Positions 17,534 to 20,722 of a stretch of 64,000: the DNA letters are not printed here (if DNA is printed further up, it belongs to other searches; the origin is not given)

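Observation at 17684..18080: Same C-terminal module on the M1 aminopeptidase (minus strand), with longer tail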

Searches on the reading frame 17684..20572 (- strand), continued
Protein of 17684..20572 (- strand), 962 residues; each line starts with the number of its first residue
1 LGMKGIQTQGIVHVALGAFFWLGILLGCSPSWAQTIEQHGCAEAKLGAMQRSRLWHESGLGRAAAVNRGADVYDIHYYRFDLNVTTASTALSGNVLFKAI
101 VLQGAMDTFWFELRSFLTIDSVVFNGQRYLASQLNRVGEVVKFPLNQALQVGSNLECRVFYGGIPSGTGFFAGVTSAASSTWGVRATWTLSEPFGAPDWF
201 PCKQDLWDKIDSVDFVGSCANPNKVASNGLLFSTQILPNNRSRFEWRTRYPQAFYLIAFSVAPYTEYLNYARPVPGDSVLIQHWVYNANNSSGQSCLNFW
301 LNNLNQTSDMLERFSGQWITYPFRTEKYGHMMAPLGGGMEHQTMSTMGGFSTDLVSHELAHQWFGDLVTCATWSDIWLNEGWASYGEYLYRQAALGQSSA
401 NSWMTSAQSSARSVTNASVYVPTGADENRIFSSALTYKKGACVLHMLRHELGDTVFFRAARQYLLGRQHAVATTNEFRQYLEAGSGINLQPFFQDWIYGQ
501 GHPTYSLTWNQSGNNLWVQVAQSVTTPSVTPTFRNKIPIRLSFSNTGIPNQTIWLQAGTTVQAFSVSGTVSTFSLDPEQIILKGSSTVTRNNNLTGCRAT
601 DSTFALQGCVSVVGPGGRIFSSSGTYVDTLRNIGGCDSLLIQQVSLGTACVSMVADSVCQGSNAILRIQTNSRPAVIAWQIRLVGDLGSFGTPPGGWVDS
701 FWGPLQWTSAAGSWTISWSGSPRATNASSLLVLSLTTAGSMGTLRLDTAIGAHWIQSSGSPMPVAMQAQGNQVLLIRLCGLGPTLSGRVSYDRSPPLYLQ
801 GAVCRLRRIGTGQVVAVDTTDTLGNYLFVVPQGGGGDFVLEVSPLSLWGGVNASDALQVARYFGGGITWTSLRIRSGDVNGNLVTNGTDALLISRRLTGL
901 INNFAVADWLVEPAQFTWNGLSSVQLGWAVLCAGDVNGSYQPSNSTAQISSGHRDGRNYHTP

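Call 74: find_encoding_contigs(protein=P0001, flank=10000, max_places=3)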
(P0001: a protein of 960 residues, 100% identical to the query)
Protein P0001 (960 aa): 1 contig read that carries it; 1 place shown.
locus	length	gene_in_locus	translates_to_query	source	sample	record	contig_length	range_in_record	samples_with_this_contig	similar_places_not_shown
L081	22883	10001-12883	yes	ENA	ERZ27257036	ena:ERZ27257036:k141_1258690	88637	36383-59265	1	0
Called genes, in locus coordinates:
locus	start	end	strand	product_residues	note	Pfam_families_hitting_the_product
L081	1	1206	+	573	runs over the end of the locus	PF20154:LNT_N, PF00795:CN_hydrolase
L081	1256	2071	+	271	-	PF00459:Inositol_P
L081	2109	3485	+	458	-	PF01546:Peptidase_M20, PF07687:M20_dimer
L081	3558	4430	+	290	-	PF02749:QRPTase_N, PF01729:QRPTase_C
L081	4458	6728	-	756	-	PF18072:FGAR-AT_linker, PF00586:AIRS, PF02769:AIRS_C, PF00586:AIRS, PF02769:AIRS_C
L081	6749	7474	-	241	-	-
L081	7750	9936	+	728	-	PF12437:GSIII_N, PF00120:Gln-synt_C, PF18318:Gln-synt_C-ter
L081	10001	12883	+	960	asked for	PF01433:Peptidase_M1, PF00404:Dockerin_1 (weak)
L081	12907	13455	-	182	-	PF00578:AhpC-TSA, PF08534:Redoxin, PF00085:Thioredoxin (weak), PF13098:Thioredoxin_2 (weak), PF13905:Thioredoxin_8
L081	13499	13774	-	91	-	-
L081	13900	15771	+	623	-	PF02518:HATPase_c (weak), PF13589:HATPase_c_3, PF01119:DNA_mis_repair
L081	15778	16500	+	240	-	PF08551:DUF1751 (weak), PF01694:Rhomboid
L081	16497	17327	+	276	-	PF01694:Rhomboid, PF20216:DUF6576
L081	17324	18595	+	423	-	PF28535:DUF8431, PF03372:Exo_endo_phos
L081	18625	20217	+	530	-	PF00133:tRNA-synt_1 (faint), PF01406:tRNA-synt_1e, PF09334:tRNA-synt_1g (weak), PF23493:CysS_C (weak)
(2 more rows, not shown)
